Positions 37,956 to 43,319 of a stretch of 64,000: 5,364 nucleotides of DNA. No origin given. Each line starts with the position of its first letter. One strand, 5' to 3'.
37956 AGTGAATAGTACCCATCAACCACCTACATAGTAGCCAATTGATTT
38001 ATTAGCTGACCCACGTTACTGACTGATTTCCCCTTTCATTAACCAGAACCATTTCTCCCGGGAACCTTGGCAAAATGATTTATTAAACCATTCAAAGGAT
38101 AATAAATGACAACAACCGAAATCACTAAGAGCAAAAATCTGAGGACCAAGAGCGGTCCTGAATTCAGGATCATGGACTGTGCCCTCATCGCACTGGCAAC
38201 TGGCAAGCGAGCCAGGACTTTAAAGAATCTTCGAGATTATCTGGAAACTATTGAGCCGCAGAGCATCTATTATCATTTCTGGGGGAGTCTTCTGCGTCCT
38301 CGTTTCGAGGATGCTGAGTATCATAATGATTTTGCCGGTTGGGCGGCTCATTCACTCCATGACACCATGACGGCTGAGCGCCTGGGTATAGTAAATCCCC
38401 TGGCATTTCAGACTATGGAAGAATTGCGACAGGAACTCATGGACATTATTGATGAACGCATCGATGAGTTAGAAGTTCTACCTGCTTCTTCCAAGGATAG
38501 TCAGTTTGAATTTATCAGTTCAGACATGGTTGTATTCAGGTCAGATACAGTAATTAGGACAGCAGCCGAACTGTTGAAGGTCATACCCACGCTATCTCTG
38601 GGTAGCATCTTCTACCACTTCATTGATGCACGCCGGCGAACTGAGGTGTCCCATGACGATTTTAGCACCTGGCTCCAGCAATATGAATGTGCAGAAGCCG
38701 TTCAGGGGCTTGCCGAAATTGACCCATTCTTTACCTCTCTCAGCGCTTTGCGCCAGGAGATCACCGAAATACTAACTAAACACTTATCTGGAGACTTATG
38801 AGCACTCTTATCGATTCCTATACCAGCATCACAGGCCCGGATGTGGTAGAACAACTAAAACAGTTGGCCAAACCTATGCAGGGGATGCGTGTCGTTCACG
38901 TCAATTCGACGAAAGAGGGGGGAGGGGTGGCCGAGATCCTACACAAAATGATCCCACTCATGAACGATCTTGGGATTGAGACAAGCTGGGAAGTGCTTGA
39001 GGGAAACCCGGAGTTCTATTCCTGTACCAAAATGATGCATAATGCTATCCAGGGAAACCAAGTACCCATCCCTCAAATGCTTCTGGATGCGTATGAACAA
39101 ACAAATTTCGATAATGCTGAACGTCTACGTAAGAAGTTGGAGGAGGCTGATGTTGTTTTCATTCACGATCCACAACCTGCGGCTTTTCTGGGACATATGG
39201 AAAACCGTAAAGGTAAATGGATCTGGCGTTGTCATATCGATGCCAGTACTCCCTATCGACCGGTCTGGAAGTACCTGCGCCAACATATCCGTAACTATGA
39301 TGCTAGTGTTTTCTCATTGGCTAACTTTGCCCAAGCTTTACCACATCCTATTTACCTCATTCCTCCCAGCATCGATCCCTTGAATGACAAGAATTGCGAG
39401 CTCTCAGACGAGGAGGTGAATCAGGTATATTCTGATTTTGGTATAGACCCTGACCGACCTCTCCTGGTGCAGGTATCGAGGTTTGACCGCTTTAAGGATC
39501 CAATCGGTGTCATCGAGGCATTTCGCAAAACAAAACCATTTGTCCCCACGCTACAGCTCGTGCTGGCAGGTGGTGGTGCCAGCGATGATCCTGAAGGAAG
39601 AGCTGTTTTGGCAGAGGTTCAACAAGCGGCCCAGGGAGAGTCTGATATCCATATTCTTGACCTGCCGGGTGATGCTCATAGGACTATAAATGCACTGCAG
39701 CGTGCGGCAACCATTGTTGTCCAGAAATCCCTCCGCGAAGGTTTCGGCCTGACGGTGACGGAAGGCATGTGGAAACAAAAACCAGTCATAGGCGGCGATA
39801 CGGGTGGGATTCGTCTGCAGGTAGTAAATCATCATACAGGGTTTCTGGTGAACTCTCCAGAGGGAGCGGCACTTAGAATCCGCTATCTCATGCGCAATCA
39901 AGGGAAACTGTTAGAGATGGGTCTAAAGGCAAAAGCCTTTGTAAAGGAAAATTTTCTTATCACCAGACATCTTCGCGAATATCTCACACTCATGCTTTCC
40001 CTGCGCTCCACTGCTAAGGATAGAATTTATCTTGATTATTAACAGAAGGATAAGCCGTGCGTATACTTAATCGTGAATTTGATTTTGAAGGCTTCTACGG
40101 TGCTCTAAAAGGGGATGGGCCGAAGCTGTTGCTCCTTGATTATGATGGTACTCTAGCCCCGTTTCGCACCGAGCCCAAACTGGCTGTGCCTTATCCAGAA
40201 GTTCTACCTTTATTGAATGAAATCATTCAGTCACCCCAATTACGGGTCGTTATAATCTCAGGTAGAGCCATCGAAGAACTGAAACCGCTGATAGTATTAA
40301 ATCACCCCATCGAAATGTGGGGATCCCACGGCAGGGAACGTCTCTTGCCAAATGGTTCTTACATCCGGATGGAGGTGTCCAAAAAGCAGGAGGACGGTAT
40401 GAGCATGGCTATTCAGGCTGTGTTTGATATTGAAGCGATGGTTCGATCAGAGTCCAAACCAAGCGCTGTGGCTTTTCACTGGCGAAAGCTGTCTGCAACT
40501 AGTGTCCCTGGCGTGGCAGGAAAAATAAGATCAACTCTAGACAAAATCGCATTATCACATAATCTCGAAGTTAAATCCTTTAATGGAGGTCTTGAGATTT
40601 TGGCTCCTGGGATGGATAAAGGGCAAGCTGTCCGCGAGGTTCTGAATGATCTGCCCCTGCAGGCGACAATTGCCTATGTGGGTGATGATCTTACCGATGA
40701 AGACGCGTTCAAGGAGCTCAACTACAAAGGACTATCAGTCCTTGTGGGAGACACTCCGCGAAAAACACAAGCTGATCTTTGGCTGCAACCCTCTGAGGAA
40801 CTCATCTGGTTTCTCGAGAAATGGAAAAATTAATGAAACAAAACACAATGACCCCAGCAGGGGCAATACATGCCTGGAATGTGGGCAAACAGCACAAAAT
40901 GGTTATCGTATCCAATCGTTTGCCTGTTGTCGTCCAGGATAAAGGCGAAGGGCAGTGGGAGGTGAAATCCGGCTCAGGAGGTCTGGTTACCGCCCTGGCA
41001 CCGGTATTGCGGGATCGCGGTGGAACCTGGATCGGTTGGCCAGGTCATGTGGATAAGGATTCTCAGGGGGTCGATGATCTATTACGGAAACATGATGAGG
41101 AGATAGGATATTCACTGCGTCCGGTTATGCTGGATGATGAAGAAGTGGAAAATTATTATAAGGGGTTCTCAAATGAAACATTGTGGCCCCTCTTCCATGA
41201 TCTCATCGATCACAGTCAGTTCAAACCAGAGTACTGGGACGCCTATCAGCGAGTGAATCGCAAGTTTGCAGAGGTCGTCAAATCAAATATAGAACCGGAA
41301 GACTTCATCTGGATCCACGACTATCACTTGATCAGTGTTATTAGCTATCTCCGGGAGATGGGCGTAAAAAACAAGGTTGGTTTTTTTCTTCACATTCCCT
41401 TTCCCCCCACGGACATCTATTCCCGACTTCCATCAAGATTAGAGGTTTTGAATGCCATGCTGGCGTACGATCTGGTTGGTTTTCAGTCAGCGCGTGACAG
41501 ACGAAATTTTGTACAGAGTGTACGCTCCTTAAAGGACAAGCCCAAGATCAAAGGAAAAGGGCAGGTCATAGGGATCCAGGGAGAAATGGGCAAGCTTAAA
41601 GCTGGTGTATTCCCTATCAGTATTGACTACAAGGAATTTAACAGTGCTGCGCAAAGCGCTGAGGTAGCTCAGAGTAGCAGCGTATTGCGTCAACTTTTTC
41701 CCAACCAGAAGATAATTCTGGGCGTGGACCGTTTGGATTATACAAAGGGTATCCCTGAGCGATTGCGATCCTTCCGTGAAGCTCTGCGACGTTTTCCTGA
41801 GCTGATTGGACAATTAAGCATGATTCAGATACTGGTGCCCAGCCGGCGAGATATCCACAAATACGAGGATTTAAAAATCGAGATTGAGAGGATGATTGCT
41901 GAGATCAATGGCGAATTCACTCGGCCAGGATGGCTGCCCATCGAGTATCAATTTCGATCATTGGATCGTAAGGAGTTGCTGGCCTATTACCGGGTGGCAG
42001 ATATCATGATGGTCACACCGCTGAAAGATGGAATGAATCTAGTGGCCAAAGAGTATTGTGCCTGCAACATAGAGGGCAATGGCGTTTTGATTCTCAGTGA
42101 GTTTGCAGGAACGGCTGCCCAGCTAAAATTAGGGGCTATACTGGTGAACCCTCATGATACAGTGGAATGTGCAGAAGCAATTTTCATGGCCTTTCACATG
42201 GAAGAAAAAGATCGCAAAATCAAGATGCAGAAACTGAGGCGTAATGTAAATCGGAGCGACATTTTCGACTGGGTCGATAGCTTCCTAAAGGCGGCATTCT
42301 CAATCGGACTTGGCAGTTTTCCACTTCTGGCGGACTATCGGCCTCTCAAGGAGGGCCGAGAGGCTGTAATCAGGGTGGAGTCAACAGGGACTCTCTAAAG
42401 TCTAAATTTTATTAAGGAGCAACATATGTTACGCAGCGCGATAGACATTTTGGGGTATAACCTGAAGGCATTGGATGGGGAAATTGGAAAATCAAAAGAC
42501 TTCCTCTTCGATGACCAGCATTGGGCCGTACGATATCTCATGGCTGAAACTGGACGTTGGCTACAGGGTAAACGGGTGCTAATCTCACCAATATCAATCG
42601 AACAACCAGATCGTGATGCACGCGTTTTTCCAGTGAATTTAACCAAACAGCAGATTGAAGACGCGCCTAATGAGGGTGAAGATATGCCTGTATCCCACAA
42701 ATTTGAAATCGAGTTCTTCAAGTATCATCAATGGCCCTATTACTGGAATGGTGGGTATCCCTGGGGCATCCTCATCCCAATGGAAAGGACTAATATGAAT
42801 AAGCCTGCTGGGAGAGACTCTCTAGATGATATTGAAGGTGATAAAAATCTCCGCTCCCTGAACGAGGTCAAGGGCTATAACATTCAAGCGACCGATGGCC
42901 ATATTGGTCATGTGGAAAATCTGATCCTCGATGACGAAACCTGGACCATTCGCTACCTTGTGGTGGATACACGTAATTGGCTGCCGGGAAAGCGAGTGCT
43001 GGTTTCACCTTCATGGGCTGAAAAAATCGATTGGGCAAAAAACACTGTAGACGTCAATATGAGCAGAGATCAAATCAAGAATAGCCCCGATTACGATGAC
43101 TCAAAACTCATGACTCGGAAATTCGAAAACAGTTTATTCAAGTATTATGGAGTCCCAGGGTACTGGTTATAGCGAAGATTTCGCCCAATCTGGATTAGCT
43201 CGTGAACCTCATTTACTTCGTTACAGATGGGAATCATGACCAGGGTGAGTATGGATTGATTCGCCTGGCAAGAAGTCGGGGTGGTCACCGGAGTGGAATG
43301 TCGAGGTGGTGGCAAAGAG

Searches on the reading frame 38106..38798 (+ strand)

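Call 15: search_protein_families(library=pfam, proteins=[window:38106-38798:+], max_evalue=0.000001)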
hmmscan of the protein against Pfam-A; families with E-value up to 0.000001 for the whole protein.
window:38106-38798:+ (231 aa): 1 family
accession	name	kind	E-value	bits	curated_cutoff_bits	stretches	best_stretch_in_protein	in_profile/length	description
PF19027.5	DUF5752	-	1.7e-76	256.6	23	1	19-223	3-207/208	Family of unknown function (DUF5752)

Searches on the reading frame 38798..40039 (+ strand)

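Call 15: search_protein_families(library=pfam, proteins=[window:38798-40039:+], max_evalue=0.000001)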
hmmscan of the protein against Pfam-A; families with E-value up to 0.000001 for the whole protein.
window:38798-40039:+ (414 aa): 3 families
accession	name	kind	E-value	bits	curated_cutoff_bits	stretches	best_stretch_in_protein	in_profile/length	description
PF21269.3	TreT_GT1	-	1.7e-57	193.6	27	1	34-179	1-144/144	Trehalose synthase, N-terminal domain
PF00534.26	Glycos_transf_1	-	5.3e-21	75.3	26.4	1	214-379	9-170/172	Glycosyl transferases group 1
PF13692.12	Glyco_trans_1_4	-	1.5e-12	48.4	27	1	221-367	2-142/142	Glycosyl transferases group 1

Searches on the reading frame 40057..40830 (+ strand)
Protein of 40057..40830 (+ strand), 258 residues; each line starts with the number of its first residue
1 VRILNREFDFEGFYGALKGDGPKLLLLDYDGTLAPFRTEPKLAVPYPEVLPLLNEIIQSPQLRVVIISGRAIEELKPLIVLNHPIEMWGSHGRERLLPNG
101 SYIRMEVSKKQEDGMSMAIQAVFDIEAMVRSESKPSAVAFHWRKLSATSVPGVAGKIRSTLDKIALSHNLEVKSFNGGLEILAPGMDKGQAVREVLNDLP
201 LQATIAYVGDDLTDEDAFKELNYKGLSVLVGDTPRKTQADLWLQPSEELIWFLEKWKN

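Call 15: search_protein_families(library=pfam, proteins=[window:40057-40830:+], max_evalue=0.000001)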
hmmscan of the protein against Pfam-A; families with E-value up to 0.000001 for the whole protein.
window:40057-40830:+ (258 aa): 1 family
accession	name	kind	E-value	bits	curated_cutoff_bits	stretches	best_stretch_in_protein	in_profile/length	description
PF02358.22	Trehalose_PPase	-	3e-24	85.9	27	1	26-237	1-225/235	Trehalose-phosphatase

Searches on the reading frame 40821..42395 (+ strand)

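Call 15: search_protein_families(library=pfam, proteins=[window:40821-42395:+], max_evalue=0.000001)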
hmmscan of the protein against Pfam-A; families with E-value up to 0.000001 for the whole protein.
window:40821-42395:+ (525 aa): 1 family
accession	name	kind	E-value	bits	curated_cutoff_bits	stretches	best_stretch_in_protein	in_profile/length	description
PF00982.27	Glyco_transf_20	-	5.5e-144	480.9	32.5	1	26-491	2-470/473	Glycosyltransferase family 20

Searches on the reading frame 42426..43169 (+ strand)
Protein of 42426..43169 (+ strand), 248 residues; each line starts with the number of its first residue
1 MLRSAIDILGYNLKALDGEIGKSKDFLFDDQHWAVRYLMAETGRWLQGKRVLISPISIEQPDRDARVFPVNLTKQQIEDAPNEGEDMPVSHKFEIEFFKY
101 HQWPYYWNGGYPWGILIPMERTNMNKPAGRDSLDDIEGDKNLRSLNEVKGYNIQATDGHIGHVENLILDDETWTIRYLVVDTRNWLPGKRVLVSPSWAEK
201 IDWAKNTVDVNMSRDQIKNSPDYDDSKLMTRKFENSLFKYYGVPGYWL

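Call 15: search_protein_families(library=pfam, proteins=[window:42426-43169:+], max_evalue=0.000001)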
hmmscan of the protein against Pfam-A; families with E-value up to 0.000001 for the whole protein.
window:42426-43169:+ (248 aa): 1 family
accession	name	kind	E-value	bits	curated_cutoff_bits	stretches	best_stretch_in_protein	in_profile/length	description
PF05239.21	PRC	-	3.2e-10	40.3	21.2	0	144-204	5-65/78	PRC-barrel domain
